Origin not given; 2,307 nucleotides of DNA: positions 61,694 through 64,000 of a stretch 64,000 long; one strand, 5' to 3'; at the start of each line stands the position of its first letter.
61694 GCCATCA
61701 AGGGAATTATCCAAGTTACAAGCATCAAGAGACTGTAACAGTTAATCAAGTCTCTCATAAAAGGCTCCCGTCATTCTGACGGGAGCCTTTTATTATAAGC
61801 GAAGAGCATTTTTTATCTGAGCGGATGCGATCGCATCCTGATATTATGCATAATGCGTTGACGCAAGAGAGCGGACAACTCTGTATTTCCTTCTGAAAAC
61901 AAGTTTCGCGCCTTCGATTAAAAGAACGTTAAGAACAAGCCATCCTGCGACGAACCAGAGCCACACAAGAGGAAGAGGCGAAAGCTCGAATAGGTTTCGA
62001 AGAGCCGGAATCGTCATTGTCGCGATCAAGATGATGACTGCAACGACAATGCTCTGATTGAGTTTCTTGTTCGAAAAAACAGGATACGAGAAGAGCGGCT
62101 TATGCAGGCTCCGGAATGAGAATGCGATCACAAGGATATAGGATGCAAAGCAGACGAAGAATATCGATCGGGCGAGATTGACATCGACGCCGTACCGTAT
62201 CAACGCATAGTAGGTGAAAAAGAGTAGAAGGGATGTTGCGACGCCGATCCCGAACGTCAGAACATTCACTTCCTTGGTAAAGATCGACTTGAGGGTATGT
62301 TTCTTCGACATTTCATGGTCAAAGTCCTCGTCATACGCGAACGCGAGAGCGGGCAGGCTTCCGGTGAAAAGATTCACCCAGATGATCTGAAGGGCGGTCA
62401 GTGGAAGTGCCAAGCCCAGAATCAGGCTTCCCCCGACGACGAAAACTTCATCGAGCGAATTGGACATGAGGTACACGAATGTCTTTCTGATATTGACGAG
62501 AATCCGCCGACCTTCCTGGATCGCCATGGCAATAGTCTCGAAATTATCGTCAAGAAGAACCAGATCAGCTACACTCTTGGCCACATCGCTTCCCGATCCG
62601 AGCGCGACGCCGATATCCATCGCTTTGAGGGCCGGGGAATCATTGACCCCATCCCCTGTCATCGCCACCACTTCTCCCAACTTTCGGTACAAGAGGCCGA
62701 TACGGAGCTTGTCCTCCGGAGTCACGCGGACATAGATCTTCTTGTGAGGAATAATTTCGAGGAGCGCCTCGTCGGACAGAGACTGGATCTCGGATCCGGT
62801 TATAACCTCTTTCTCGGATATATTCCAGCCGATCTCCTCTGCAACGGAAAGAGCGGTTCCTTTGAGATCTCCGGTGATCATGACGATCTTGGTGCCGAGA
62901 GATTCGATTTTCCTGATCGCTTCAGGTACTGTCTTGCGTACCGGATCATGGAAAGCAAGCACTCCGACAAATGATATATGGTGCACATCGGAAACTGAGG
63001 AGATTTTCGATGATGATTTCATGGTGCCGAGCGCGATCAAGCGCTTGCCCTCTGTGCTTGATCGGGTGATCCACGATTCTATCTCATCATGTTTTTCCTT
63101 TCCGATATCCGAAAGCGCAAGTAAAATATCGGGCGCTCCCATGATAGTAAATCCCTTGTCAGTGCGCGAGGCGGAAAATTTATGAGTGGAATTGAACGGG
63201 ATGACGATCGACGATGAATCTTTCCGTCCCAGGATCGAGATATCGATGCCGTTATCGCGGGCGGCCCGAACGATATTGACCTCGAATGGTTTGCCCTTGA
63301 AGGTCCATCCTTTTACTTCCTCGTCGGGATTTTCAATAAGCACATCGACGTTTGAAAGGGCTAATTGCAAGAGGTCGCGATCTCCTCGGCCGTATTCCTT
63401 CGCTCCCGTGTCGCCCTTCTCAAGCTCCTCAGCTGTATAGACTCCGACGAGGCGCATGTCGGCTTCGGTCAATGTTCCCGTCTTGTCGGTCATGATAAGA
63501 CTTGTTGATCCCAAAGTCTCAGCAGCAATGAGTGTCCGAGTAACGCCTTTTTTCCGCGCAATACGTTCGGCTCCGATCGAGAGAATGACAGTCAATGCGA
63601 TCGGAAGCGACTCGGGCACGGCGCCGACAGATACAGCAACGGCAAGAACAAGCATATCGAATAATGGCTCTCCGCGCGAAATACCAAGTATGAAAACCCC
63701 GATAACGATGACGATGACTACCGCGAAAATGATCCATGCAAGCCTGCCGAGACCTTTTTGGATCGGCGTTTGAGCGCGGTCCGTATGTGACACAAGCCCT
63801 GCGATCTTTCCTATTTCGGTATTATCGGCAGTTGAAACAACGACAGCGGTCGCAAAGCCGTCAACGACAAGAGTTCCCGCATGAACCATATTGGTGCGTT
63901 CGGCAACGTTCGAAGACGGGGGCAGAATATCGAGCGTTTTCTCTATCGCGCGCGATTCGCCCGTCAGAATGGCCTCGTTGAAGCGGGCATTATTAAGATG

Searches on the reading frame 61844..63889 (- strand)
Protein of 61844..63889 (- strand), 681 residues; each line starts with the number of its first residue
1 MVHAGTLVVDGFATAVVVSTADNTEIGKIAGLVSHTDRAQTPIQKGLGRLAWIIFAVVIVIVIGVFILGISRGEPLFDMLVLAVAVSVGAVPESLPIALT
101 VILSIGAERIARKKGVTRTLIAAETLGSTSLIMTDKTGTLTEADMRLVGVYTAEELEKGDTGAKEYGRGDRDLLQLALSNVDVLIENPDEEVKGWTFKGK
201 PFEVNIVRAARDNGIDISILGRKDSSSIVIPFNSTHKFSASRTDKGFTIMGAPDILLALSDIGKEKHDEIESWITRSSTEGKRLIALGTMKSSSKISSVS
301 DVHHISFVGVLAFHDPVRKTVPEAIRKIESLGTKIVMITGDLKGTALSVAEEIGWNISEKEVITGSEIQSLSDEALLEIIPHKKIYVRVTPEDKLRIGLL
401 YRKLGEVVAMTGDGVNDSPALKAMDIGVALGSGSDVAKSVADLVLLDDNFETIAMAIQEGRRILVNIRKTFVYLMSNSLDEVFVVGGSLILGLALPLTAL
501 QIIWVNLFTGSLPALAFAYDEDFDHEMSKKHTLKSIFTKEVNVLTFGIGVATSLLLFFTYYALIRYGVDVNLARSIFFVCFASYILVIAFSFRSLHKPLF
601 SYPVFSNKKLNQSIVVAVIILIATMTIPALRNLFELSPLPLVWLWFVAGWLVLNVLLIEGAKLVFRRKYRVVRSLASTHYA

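Call 76: search_protein_families(library=pfam, proteins=[window:61844-63889:-], max_evalue=0.0001)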
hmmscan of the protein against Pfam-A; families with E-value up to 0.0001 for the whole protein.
window:61844-63889:- (681 aa): 5 families
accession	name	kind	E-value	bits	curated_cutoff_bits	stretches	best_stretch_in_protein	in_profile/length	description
PF00689.26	Cation_ATPase_C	-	8.1e-28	97.8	27.3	1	495-663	2-174/175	Cation transporting ATPase, C-terminus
PF00122.25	E1-E2_ATPase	-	7.3e-25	88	28.1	1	1-113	69-181/181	E1-E2 ATPase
PF00702.32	Hydrolase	-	2.3e-13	51.4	26.4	1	131-425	3-191/191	haloacid dehalogenase-like hydrolase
PF08282.18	Hydrolase_3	-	1.9e-06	28.2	20.9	1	408-457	206-255/255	haloacid dehalogenase-like hydrolase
PF13246.12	Cation_ATPase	-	2.9e-05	24.5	21.7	1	183-257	8-85/91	Cation transport ATPase (P-type)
